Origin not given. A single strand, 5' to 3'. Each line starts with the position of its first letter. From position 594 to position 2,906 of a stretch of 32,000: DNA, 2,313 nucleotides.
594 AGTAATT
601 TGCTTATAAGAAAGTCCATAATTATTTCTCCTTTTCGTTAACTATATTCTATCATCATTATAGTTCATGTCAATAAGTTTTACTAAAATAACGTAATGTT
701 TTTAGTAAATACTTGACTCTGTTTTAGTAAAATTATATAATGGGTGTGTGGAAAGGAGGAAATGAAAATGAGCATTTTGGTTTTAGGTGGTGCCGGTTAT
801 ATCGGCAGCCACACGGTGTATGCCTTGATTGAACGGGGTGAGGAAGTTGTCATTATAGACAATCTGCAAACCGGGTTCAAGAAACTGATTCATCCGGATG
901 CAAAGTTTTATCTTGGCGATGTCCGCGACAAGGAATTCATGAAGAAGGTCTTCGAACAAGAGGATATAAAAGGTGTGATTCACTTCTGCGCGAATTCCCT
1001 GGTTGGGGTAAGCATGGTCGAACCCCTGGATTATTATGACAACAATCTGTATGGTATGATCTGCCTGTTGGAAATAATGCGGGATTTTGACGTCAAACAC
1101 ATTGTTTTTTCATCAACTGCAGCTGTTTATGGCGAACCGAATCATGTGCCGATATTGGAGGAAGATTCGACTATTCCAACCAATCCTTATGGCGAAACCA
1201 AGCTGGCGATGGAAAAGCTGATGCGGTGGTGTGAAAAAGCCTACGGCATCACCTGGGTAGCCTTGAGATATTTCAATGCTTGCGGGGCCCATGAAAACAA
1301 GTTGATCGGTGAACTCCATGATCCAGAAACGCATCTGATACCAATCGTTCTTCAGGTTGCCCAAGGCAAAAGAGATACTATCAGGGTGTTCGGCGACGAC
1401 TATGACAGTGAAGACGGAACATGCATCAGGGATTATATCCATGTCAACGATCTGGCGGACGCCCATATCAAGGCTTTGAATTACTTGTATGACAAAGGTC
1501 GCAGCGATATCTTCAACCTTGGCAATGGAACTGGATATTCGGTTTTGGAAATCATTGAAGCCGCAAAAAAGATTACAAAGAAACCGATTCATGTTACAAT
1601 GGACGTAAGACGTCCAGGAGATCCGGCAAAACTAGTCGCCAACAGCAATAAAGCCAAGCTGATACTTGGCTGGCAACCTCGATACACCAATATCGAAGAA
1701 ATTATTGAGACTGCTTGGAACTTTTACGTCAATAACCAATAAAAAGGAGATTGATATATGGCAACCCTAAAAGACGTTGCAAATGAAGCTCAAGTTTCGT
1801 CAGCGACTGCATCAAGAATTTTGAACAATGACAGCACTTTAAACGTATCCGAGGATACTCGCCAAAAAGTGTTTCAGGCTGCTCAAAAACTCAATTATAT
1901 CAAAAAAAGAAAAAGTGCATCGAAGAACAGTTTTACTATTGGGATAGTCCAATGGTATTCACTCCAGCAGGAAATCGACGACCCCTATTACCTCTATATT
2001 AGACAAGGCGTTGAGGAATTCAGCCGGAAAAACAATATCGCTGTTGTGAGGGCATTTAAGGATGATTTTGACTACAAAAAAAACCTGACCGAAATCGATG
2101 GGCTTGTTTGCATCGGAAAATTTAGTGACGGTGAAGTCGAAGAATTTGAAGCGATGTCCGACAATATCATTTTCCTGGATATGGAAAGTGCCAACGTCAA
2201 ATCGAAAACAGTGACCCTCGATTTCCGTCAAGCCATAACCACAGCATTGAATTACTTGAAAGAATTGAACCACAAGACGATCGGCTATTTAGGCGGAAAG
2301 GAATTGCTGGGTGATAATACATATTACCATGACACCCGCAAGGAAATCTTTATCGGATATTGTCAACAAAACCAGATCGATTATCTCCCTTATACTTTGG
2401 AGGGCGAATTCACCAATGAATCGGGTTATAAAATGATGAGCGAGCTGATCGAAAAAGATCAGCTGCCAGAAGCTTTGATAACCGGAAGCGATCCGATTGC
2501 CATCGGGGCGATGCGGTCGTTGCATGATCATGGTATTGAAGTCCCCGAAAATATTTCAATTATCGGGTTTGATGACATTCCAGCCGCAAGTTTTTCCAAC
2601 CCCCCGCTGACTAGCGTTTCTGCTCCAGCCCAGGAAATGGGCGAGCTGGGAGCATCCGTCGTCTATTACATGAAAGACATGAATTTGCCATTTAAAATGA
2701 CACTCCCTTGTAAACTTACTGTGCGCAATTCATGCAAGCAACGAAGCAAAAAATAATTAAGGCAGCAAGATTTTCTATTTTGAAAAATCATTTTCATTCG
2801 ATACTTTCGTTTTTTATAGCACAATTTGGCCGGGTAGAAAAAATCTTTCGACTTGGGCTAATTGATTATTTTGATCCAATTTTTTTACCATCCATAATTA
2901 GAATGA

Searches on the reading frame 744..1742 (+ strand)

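Call 34: search_protein_families(library=pfam, proteins=[window:744-1742:+], max_evalue=0.00001)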
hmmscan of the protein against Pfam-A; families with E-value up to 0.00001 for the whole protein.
window:744-1742:+ (332 aa): 6 families
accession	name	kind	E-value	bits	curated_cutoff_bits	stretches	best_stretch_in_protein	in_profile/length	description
PF16363.11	GDP_Man_Dehyd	-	1.3e-56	192.9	27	1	12-322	1-330/332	GDP-mannose 4,6 dehydratase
PF01370.27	Epimerase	-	1.7e-56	191.7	20.9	1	11-260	1-240/240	NAD dependent epimerase/dehydratase family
PF01073.25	3Beta_HSD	-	6.2e-16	58.7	22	1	12-253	1-237/280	3-beta hydroxysteroid dehydrogenase/isomerase family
PF02719.21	Polysacc_synt_2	-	9.3e-13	48.4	20.2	1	11-181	1-173/293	Polysaccharide biosynthesis protein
PF04321.23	RmlD_sub_bind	-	7.6e-11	42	27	1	9-169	1-145/287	RmlD substrate binding domain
PF13460.12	NAD_binding_10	-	9.2e-08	32.6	27.2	1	15-175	1-142/184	NAD(P)H-binding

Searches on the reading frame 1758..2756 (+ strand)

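Call 34: search_protein_families(library=pfam, proteins=[window:1758-2756:+], max_evalue=0.00001)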
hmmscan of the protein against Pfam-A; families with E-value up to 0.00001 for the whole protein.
window:1758-2756:+ (332 aa): 3 families
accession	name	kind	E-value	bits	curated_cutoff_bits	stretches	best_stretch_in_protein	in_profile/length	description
PF13377.12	Peripla_BP_3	-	1.1e-28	100.8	26.5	1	165-326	2-167/167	Periplasmic binding protein-like domain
PF00356.27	LacI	-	3.2e-16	59.3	27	1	3-48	1-44/46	Bacterial regulatory proteins, lacI family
PF00532.27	Peripla_BP_1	-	1e-08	35.4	22.2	1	74-309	12-266/281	Periplasmic binding proteins and sugar binding domain of LacI family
